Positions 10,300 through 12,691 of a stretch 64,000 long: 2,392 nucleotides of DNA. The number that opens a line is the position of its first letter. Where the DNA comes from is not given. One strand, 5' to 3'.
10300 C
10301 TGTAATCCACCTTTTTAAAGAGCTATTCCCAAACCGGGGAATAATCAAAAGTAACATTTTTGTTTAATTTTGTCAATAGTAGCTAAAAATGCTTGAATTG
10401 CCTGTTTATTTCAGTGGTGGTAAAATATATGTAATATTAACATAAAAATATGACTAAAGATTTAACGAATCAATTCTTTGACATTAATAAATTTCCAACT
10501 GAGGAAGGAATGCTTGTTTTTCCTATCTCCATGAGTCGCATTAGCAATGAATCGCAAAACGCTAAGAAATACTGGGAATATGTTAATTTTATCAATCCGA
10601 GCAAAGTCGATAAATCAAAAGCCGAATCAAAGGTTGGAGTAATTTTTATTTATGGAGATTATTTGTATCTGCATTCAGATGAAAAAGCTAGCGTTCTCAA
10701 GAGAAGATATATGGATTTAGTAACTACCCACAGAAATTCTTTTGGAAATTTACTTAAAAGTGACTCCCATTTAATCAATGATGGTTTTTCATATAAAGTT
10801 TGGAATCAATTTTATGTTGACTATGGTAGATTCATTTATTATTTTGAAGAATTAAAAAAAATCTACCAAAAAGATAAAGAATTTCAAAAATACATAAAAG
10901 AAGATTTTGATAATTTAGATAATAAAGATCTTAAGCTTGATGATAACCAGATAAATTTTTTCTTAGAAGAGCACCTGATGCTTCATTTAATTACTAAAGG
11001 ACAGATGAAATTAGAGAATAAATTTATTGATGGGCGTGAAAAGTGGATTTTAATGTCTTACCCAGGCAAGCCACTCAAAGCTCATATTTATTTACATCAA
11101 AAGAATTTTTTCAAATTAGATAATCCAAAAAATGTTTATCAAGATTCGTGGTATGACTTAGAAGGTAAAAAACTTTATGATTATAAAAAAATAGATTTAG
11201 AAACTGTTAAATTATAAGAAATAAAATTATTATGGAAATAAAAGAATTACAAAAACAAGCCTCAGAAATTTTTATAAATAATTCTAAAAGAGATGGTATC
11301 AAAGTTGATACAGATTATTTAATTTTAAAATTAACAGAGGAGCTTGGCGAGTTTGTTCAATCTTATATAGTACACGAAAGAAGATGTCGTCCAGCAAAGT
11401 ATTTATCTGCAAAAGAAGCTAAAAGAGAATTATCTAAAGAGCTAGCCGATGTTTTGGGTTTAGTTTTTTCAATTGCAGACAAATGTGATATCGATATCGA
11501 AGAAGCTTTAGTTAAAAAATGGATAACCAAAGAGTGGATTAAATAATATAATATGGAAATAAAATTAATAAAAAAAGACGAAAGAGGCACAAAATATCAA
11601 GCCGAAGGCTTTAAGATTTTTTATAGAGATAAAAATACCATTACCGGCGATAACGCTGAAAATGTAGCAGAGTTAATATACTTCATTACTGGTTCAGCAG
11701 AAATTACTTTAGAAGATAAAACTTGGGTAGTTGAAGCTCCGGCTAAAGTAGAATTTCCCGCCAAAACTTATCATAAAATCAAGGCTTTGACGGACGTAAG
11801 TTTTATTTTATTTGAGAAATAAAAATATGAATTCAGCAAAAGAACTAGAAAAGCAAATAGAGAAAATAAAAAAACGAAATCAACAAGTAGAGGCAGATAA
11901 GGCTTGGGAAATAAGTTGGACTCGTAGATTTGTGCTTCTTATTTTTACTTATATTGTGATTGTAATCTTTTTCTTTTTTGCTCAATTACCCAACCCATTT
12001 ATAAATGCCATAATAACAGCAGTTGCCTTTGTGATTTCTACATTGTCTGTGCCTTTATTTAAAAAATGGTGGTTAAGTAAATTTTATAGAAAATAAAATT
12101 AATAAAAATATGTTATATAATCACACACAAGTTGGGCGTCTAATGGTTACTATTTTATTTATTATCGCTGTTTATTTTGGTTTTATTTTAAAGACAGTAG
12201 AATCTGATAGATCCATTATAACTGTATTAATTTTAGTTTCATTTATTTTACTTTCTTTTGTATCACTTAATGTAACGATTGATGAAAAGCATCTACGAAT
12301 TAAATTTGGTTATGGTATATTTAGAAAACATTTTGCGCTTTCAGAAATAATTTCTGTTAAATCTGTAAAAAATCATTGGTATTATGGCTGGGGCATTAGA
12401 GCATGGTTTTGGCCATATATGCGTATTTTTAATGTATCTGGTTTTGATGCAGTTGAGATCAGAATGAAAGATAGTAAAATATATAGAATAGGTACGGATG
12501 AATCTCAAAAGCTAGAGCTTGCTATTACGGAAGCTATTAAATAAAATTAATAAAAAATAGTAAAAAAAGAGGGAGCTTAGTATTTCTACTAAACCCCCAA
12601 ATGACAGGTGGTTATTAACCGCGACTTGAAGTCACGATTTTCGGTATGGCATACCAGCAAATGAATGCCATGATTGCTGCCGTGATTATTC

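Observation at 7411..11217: Tandem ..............-family paralogs with a ParB/Srx-like partner and a truncated third copy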

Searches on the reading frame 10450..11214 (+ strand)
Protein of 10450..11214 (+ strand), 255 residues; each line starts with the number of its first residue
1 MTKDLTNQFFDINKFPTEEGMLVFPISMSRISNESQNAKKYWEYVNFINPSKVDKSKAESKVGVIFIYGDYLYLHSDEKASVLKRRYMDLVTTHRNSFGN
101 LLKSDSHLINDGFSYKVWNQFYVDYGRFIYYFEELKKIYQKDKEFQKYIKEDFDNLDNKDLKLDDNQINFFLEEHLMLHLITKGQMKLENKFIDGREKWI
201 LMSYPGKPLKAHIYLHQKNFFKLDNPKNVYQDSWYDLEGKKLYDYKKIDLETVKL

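Call 6: search_protein_families(library=pfam, proteins=[window:10450-11214:+], max_evalue=1)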
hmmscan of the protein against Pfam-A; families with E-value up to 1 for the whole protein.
window:10450-11214:+ (255 aa): 1 family
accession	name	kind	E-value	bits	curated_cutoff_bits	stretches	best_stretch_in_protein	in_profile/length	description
PF24665.1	DUF7652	-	0.076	13.7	27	1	190-238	15-66/105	Domain of unknown function (DUF7652)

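Call 7: search_protein_families(library=ncbifam, proteins=[window:10450-11214:+], max_evalue=1)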
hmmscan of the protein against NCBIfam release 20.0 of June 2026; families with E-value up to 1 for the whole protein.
window:10450-11214:+ (255 aa): 0 families

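Call 10: search_protein_families(library=padloc, proteins=[window:10450-11214:+], max_evalue=1)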
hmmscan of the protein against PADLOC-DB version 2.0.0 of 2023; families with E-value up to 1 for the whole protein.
window:10450-11214:+ (255 aa): 0 families

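Call 11: search_protein_families(library=phrogs, proteins=[window:10450-11214:+], max_evalue=1)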
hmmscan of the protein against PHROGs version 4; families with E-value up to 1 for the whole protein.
window:10450-11214:+ (255 aa): 0 families

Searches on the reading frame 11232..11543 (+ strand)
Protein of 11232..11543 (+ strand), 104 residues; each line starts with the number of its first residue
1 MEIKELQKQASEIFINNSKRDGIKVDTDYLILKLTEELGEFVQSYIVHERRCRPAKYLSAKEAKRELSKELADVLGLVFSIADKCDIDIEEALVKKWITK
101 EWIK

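Call 6: search_protein_families(library=pfam, proteins=[window:11232-11543:+], max_evalue=1)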
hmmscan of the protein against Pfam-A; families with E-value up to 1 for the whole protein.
window:11232-11543:+ (104 aa): 3 families
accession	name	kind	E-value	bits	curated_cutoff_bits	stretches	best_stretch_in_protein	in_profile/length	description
PF03819.22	MazG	-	5.8e-05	23.7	22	1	30-98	6-67/74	MazG nucleotide pyrophosphohydrolase domain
PF12643.12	MazG-like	-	0.00091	19.9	27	1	60-99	27-65/85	MazG-like family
PF01503.22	PRA-PH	-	0.14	13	21.3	1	29-92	29-78/86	Phosphoribosyl-ATP pyrophosphohydrolase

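Call 7: search_protein_families(library=ncbifam, proteins=[window:11232-11543:+], max_evalue=1)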
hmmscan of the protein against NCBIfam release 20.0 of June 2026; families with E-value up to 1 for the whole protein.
window:11232-11543:+ (104 aa): 1 family
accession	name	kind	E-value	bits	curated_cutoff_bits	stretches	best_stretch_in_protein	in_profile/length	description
TIGR04445.1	preny_LynF_TruF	subfamily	0.086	12.2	140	1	39-100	35-96/282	LynF/TruF/PatF family peptide O-prenyltransferase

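Call 10: search_protein_families(library=padloc, proteins=[window:11232-11543:+], max_evalue=1)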
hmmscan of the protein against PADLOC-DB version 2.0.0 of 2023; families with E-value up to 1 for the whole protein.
window:11232-11543:+ (104 aa): 1 family
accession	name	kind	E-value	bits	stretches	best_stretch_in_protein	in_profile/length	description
PDLC01875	CARF3--CARF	-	0.016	13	1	23-74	33-84/219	-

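Call 11: search_protein_families(library=phrogs, proteins=[window:11232-11543:+], max_evalue=1)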
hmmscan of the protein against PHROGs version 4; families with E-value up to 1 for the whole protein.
window:11232-11543:+ (104 aa): 7 families
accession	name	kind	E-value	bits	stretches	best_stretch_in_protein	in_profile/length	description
phrog_4856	-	other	0.00093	19.9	1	25-96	86-159/195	nucleoside triphosphate pyrophosphohydrolase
phrog_715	-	other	0.012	17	1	26-95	27-96/123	MazG-like pyrophosphatase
phrog_5047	-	unknown function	0.043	14.9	1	21-102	19-99/128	-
phrog_36808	-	unknown function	0.062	14.4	1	44-102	13-72/81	-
phrog_3301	-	other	0.082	13.8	1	64-96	121-153/169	pyrophosphatase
phrog_9147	-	unknown function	0.22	12.2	1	61-91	52-82/204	-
phrog_21702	-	unknown function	0.25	12.3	1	48-81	20-54/61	-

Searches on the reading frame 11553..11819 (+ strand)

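Call 6: search_protein_families(library=pfam, proteins=[window:11553-11819:+], max_evalue=1)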
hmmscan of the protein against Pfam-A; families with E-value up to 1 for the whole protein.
window:11553-11819:+ (89 aa): 1 family
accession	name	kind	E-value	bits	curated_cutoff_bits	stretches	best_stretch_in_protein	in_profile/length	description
PF07883.17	Cupin_2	-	8e-05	22.7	27.2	1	38-83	18-63/70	Cupin domain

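Call 7: search_protein_families(library=ncbifam, proteins=[window:11553-11819:+], max_evalue=1)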
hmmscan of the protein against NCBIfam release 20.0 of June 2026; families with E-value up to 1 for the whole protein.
window:11553-11819:+ (89 aa): 0 families

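Call 10: search_protein_families(library=padloc, proteins=[window:11553-11819:+], max_evalue=1)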
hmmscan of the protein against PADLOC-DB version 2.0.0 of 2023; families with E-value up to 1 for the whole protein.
window:11553-11819:+ (89 aa): 0 families

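Call 11: search_protein_families(library=phrogs, proteins=[window:11553-11819:+], max_evalue=1)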
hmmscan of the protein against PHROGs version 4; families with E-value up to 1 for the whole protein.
window:11553-11819:+ (89 aa): 1 family
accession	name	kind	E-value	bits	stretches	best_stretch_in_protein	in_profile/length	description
phrog_14909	-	head and packaging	0.24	12.5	1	46-67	34-56/116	virion structural protein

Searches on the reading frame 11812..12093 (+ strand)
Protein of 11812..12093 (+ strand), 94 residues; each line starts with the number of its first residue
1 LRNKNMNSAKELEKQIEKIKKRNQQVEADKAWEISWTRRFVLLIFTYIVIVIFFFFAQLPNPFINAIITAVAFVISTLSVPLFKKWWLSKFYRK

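Call 6: search_protein_families(library=pfam, proteins=[window:11812-12093:+], max_evalue=1)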
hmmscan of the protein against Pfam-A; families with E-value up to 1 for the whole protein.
window:11812-12093:+ (94 aa): 3 families
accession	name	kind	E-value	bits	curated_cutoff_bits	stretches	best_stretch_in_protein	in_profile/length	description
PF14012.11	DUF4229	-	0.049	14.1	27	1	39-86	7-53/68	Protein of unknown function (DUF4229)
PF20990.2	DUF2207_C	-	0.069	13.3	33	1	8-76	103-179/247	Predicted membrane protein (DUF2207) C-terminal domain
PF00122.25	E1-E2_ATPase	-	0.13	12.2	28.1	1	35-78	117-159/181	E1-E2 ATPase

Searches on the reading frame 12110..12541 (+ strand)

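Call 6: search_protein_families(library=pfam, proteins=[window:12110-12541:+], max_evalue=1)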
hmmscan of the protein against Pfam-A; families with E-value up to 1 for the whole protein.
window:12110-12541:+ (144 aa): 1 family
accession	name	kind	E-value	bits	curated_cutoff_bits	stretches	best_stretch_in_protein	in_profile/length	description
PF06713.17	bPH_4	-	0.0017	18.8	22.9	1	56-91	4-37/74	Bacterial PH domain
